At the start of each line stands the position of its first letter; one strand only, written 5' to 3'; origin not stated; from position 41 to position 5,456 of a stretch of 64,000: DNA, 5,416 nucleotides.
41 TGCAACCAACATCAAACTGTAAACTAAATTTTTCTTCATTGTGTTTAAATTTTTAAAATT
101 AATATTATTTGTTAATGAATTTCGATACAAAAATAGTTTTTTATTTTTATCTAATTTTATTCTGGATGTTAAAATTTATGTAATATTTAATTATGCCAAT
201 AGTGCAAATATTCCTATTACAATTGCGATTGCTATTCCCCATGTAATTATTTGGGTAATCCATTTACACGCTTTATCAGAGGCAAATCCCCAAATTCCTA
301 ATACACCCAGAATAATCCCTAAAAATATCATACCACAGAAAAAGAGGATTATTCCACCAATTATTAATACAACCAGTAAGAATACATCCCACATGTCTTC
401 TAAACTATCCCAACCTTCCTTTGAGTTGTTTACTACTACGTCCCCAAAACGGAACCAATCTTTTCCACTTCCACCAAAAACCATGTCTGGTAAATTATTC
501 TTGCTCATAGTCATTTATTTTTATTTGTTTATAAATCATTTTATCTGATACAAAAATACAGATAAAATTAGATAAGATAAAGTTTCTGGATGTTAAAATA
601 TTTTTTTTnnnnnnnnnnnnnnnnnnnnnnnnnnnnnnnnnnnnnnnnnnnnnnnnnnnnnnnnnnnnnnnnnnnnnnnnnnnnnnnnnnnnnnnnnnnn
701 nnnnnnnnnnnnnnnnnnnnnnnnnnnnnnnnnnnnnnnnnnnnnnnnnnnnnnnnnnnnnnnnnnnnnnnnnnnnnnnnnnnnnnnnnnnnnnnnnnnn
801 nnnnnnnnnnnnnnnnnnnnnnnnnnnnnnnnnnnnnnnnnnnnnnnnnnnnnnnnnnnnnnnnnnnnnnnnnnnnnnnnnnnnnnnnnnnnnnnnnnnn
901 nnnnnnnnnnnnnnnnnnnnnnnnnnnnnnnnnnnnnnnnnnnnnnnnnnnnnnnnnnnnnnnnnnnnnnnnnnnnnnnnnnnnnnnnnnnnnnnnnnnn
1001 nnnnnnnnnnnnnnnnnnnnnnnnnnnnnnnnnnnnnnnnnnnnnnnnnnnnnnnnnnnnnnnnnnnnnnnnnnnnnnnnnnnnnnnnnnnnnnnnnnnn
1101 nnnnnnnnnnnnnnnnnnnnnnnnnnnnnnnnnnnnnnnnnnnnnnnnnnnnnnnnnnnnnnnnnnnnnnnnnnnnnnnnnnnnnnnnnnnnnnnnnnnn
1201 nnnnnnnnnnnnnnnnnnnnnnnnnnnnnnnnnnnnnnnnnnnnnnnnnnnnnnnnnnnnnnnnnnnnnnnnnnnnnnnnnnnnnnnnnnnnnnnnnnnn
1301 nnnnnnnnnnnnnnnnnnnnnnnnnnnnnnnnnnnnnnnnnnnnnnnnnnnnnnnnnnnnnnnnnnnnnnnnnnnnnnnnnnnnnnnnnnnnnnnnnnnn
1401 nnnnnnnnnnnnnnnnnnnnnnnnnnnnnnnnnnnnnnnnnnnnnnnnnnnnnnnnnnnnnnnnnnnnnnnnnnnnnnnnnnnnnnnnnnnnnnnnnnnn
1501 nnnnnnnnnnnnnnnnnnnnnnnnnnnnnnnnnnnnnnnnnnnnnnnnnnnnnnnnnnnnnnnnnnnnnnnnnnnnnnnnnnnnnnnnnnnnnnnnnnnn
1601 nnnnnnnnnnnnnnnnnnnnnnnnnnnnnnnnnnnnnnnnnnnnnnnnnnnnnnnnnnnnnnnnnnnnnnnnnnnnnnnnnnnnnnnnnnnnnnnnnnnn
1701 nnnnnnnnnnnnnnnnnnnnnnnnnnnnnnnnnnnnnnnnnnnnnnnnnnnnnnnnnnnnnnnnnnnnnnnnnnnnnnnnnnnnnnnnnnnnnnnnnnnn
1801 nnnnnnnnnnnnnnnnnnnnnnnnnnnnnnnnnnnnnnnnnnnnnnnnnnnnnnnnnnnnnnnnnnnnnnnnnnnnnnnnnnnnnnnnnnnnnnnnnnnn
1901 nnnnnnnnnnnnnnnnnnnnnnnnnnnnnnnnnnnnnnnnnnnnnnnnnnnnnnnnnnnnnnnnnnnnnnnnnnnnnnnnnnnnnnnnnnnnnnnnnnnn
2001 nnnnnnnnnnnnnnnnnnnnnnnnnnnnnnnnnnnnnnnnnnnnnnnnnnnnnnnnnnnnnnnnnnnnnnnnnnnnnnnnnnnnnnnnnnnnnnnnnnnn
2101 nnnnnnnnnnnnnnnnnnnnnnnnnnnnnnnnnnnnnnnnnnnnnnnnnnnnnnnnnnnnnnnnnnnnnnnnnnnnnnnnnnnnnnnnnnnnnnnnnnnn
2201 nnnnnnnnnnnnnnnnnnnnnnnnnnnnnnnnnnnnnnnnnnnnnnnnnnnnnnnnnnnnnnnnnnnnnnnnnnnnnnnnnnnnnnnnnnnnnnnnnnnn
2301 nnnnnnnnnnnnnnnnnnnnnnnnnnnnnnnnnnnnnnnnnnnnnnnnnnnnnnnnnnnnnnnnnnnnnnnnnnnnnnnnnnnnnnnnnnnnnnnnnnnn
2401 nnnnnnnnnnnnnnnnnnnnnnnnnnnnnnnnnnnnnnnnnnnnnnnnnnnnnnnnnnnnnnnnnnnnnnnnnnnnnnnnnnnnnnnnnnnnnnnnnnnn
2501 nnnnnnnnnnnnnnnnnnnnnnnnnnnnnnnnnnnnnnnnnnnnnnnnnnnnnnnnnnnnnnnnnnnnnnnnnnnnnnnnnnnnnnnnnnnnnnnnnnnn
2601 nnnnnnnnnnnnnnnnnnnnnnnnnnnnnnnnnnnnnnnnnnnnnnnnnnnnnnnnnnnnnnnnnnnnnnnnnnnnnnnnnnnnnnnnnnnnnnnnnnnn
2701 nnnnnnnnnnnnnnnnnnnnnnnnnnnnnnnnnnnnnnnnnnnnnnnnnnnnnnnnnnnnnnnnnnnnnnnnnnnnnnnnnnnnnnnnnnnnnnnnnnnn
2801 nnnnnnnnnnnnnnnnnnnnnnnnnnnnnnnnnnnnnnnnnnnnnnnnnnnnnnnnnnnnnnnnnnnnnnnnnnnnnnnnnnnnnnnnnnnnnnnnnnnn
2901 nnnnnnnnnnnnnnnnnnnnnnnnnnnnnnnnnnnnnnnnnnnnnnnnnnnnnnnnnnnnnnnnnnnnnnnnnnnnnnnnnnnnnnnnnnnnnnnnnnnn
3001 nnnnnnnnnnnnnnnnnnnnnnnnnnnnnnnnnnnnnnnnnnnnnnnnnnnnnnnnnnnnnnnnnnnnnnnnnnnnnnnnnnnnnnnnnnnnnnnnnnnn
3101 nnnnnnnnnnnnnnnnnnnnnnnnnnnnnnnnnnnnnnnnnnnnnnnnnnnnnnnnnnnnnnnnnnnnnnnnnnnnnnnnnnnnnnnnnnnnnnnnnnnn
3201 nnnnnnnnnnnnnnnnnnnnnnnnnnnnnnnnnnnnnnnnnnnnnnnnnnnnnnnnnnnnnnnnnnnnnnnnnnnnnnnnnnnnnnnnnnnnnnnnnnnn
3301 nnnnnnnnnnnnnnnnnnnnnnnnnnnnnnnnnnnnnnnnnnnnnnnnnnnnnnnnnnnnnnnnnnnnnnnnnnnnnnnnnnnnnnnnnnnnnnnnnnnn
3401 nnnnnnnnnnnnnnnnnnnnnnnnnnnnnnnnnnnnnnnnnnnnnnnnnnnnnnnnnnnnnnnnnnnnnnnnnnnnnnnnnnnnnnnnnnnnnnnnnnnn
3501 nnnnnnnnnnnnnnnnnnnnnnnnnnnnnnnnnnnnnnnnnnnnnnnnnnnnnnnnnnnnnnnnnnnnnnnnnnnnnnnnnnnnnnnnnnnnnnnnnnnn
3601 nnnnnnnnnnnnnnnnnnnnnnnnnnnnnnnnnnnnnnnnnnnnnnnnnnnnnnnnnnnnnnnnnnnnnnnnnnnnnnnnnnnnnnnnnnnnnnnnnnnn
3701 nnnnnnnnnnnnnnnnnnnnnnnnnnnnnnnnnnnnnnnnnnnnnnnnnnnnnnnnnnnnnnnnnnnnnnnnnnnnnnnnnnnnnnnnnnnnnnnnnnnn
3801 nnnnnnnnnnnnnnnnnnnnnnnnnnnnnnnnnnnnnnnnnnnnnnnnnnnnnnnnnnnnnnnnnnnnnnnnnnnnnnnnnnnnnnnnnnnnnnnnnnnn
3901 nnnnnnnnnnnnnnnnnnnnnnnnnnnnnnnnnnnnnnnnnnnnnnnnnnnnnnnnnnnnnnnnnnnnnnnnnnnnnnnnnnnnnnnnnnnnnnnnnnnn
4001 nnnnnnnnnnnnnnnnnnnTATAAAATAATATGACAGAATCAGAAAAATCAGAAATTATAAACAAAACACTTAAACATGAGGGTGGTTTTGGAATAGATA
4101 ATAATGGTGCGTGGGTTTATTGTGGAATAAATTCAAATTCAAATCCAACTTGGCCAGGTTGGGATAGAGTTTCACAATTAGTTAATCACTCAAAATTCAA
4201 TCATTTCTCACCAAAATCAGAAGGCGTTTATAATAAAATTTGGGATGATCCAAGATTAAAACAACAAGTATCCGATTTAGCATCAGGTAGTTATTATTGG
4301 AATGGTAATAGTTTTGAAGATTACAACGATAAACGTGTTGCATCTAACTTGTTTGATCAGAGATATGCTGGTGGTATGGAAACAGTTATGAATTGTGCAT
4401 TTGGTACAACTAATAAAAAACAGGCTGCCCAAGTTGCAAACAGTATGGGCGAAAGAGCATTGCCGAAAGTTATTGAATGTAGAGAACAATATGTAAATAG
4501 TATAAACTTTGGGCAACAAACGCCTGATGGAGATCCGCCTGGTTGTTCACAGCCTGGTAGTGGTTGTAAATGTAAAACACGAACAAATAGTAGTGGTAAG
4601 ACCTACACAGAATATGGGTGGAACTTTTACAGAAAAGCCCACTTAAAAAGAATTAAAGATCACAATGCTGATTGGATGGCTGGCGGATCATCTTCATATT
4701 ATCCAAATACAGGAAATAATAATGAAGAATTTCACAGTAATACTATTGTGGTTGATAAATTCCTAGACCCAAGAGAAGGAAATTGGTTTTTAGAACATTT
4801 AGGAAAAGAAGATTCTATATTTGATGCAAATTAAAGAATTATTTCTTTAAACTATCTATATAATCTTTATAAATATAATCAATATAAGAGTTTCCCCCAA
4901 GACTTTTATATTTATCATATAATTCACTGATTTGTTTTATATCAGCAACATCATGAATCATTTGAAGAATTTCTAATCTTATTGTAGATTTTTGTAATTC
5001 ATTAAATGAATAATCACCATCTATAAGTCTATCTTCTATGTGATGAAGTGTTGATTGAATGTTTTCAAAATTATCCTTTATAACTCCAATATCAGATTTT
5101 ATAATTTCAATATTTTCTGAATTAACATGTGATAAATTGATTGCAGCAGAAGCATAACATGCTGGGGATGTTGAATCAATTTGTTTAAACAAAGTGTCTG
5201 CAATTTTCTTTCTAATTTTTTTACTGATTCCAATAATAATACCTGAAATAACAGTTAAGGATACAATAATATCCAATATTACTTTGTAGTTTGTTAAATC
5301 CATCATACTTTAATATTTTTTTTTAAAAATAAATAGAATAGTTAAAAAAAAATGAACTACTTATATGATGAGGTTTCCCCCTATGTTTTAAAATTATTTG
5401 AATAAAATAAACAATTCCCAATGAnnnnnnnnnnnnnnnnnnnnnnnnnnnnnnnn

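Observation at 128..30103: Six-copy bipartite promoter-like element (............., 26-27 bp spacer, TAnnTTTG) upstream of minus-strand genes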

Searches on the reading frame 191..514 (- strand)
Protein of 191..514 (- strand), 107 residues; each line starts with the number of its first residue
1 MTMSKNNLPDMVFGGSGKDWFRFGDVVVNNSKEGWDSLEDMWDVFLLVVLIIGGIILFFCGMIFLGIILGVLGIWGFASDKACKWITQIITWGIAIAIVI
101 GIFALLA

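Call 51: search_protein_families(library=pfam, max_evalue=0.01, proteins=[window:191-514:-])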
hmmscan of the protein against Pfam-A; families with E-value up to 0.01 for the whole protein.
window:191-514:- (107 aa): 0 families

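Call 52: find_encoding_contigs(protein=window:191-514:-, flank=10000, max_places=2)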
Protein window:191-514:- (107 aa): 1 contig read that carries it; 1 place shown.
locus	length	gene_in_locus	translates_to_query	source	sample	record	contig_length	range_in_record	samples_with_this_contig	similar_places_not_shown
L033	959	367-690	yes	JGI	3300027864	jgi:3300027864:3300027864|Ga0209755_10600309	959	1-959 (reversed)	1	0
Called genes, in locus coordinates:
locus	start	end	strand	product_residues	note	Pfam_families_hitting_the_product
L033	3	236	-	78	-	?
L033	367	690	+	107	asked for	-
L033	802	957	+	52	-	?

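Call 85: search_protein_families(library=phrogs, max_evalue=0.001, proteins=[window:191-514:-])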
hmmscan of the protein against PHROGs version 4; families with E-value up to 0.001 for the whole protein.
window:191-514:- (107 aa): 0 families

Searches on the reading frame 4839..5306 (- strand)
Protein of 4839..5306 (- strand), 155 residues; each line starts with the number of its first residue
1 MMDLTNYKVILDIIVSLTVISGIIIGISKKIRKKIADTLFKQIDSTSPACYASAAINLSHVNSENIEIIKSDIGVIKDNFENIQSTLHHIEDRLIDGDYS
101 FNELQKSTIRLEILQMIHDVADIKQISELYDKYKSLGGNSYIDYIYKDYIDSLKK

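Call 49: search_protein_families(library=pfam, max_evalue=0.01, proteins=[window:4839-5306:-])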
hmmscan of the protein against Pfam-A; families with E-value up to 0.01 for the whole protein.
window:4839-5306:- (155 aa): 0 families

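Call 84: search_protein_families(library=phrogs, max_evalue=0.001, proteins=[window:4839-5306:-])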
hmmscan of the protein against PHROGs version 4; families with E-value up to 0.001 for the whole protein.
window:4839-5306:- (155 aa): 2 families
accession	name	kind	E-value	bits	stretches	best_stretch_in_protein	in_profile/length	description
phrog_4257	-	unknown function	1.6e-08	35.9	1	37-151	12-130/138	-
phrog_6453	-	unknown function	4.4e-06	28.2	1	102-150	45-93/100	-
